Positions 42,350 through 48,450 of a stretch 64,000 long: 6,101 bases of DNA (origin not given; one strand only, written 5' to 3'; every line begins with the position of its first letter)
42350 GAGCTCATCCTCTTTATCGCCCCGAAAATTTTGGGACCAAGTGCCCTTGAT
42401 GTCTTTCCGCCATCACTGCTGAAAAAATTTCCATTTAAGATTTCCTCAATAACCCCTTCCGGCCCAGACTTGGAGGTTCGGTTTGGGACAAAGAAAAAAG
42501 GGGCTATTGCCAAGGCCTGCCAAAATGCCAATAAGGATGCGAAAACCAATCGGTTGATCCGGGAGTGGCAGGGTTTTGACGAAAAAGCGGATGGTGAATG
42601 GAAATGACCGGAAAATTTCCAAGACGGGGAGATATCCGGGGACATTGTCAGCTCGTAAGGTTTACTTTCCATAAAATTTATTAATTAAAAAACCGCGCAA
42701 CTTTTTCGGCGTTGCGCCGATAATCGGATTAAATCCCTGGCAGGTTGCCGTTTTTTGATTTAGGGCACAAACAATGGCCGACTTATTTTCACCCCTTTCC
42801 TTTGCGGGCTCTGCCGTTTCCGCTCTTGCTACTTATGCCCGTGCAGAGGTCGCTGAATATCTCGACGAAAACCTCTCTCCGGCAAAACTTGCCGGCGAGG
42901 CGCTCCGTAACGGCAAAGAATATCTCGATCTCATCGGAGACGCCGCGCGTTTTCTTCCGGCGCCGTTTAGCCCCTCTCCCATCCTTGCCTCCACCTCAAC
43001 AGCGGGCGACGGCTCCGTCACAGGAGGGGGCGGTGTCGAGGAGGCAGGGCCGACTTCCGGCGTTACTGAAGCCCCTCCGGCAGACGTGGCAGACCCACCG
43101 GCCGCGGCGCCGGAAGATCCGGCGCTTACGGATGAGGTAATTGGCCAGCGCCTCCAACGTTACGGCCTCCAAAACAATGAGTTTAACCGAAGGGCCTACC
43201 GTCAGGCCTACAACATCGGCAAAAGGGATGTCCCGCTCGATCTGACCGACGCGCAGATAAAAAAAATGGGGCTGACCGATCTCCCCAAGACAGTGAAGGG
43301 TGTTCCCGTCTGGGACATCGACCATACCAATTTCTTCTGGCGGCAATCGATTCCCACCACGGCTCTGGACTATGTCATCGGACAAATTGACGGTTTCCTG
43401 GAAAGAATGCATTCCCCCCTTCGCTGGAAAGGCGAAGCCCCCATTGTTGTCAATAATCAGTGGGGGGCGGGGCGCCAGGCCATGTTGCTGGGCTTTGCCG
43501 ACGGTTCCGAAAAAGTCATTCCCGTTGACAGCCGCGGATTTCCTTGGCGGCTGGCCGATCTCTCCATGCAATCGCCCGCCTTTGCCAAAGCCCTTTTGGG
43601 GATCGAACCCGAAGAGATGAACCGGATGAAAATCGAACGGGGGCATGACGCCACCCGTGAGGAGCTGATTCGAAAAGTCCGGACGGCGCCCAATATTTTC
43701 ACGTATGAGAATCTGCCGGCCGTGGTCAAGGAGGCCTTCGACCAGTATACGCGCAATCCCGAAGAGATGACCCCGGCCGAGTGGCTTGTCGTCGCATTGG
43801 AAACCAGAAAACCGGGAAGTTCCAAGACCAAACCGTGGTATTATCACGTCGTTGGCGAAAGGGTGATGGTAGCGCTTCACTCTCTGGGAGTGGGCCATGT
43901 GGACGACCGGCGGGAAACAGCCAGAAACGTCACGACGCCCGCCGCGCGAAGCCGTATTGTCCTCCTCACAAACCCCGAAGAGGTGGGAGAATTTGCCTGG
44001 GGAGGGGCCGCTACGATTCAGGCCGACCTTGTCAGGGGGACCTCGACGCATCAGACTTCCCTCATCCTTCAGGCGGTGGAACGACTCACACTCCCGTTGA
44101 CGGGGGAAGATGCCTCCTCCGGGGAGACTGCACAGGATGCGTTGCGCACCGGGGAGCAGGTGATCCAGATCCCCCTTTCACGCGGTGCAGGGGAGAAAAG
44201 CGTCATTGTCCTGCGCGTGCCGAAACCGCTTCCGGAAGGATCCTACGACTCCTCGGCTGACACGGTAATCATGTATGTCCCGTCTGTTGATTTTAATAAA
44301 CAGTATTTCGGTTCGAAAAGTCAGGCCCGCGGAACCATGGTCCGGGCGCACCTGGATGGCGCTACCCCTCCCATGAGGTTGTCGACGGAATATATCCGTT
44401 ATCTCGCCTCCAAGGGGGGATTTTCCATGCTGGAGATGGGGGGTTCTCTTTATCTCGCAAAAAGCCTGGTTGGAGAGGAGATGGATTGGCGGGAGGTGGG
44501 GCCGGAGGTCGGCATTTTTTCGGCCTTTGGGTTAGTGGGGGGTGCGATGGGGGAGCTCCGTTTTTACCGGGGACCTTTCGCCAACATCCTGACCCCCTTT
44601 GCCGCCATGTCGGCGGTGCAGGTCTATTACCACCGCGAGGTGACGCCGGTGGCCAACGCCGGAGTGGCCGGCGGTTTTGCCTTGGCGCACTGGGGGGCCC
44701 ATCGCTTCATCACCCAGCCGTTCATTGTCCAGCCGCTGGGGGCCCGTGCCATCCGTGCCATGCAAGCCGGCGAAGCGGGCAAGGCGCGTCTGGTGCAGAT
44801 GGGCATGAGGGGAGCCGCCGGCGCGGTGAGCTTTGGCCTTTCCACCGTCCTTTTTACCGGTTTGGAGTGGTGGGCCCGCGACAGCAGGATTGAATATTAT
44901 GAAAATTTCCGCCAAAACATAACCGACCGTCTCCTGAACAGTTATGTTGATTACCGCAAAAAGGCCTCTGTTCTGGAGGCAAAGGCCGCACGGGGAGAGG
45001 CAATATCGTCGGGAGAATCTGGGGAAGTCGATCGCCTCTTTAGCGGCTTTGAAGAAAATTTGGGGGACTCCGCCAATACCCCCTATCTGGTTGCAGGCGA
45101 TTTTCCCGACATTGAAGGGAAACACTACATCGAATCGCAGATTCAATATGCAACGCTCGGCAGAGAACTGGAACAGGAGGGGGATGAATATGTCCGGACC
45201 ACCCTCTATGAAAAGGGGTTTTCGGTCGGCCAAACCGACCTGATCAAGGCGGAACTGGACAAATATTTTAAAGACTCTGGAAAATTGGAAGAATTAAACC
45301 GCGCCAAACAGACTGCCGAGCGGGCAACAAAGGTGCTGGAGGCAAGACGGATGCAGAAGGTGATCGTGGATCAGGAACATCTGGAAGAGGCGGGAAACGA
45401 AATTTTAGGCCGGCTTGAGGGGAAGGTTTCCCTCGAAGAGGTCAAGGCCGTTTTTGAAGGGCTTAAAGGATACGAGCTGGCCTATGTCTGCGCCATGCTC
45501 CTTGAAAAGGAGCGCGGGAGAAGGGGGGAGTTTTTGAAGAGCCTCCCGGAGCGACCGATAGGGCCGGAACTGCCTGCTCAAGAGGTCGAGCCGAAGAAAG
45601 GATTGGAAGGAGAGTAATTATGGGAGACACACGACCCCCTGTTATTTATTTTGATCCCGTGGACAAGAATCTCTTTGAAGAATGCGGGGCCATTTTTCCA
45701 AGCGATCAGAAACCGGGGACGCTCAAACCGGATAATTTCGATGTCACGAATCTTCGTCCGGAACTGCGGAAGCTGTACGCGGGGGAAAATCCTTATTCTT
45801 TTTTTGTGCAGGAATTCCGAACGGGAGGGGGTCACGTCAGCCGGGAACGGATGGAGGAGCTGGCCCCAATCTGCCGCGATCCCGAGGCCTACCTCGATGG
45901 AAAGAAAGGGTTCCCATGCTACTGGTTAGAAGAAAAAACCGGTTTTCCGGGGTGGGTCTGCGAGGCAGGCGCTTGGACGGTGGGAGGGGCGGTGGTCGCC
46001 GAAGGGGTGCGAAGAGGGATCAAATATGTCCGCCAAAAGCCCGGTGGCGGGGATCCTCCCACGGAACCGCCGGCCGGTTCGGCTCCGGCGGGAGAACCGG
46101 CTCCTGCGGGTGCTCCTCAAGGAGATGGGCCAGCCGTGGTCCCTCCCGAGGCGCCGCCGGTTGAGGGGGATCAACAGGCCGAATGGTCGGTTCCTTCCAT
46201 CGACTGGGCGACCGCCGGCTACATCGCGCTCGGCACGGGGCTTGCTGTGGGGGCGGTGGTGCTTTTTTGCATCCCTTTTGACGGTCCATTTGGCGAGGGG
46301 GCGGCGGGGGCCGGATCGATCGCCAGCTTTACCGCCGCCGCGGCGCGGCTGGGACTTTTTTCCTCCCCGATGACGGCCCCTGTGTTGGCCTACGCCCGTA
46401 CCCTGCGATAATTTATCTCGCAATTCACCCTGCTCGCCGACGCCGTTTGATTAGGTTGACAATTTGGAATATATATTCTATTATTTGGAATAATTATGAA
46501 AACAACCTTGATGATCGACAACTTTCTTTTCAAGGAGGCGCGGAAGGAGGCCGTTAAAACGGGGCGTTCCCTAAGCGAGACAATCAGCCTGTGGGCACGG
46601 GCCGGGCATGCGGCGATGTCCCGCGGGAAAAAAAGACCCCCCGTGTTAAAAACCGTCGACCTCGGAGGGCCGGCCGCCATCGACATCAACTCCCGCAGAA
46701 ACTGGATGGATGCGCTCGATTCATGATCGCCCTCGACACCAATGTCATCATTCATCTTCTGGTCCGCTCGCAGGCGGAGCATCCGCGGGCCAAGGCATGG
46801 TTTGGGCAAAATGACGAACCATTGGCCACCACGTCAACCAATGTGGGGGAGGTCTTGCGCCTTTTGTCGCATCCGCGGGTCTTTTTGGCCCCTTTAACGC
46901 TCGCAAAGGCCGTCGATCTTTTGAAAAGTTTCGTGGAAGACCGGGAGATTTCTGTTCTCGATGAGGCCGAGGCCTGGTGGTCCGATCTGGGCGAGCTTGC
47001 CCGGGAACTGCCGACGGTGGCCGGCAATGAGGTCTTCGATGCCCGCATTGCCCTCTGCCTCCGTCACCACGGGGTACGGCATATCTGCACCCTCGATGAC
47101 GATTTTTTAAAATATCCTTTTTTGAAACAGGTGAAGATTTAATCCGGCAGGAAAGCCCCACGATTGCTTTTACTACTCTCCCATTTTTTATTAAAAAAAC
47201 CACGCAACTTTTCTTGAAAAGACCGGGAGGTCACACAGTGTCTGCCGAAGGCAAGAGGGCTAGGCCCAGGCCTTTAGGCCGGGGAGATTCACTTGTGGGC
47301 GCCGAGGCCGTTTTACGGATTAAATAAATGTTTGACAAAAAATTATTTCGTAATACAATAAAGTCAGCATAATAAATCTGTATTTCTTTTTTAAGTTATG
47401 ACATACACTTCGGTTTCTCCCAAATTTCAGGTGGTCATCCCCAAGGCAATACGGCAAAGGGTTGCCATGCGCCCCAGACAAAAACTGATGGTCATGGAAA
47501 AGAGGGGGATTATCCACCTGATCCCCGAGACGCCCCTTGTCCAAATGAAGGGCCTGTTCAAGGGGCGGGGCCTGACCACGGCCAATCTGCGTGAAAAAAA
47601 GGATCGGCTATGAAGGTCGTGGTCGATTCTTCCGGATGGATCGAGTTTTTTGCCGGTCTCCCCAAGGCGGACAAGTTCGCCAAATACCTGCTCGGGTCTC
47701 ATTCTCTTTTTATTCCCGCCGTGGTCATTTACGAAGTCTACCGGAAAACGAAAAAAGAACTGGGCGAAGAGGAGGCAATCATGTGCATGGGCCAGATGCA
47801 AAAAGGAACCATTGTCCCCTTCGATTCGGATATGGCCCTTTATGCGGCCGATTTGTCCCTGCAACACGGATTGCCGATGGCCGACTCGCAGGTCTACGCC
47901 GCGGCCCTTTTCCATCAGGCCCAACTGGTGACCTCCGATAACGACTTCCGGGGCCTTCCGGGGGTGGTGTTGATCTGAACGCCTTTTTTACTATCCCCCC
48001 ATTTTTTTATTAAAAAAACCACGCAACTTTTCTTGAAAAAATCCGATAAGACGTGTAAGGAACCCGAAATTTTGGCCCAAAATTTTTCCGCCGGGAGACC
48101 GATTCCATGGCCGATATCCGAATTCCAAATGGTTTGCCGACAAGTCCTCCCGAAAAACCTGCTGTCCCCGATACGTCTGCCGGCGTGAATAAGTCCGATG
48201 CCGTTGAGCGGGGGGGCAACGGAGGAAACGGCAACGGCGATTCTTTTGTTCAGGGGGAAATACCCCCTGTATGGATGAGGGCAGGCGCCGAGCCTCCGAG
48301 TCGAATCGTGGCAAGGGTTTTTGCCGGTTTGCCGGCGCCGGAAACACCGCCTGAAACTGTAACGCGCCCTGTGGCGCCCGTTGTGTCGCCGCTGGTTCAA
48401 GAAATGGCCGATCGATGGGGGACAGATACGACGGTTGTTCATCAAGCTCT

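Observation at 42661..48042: Three copies of a ~50-bp element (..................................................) placed right after gene ends at cassette boundaries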

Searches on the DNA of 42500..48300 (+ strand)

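Call 15: search_rna_families(source=window, start=42500, end=48300, threshold=evalue, max_evalue=5)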
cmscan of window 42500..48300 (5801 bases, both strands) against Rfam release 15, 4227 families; matches with E-value up to 5: 3.
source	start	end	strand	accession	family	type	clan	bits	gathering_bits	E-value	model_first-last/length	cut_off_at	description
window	46297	46381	-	RF04287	mir-9195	Gene; miRNA;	-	22.7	90.5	0.55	1-87/87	no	mir-9195 microRNA precursor family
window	45381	45539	+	RF02204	WT1-AS_2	Gene; lncRNA;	-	17.7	45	4.3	1-137/137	no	WT1 antisense RNA conserved region 2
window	46053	46097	-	RF01762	whalefall-1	Gene; sRNA;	-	16.7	37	1.4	1-56/56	no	Whalefall-1 RNA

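Call 54: search_rna_families(source=L001, threshold=evalue, max_evalue=10, show_alignments=2)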
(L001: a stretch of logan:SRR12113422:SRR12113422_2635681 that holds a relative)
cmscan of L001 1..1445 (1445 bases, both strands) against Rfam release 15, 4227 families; matches with E-value up to 10: 2.
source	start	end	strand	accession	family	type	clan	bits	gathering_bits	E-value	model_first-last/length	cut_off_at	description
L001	550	588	+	RF01111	SBWMV2_UPD-PKk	Cis-reg;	-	17.1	35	3.9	1-21/21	no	Pseudoknot of upstream pseudoknot domain (UPD) of the 3'UTR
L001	24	117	+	RF00603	SNORD23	Gene; snRNA; snoRNA; CD-box;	-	14.4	64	9.6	1-110/110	no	Small nucleolar RNA SNORD23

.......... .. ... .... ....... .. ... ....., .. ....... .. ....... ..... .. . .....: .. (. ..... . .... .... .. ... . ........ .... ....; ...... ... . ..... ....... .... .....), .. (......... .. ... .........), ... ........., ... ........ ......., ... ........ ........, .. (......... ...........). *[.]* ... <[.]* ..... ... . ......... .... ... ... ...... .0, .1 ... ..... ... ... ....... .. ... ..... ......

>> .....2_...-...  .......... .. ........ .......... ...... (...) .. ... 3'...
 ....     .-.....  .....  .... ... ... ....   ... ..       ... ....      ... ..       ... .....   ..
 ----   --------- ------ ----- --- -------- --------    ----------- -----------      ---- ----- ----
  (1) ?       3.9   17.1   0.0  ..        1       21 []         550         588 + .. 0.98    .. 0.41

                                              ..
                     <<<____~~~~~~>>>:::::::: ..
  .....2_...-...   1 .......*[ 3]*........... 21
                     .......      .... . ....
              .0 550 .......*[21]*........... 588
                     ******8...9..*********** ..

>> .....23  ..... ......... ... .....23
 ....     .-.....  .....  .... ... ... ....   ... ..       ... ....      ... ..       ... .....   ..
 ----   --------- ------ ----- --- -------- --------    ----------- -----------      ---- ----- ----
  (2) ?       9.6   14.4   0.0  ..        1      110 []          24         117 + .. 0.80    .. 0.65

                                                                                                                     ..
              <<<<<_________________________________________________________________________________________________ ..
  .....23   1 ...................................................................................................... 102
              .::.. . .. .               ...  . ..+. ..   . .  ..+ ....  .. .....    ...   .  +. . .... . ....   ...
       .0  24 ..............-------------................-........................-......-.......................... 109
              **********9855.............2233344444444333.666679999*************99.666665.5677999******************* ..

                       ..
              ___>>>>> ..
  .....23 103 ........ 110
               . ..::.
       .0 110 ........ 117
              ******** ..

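Call 88: search_dna_similar(query=window:47143-48106:+, collection=plasmids, mode=distant, max_rows=8)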
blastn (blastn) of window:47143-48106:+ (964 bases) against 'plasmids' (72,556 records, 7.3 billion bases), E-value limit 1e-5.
No match.
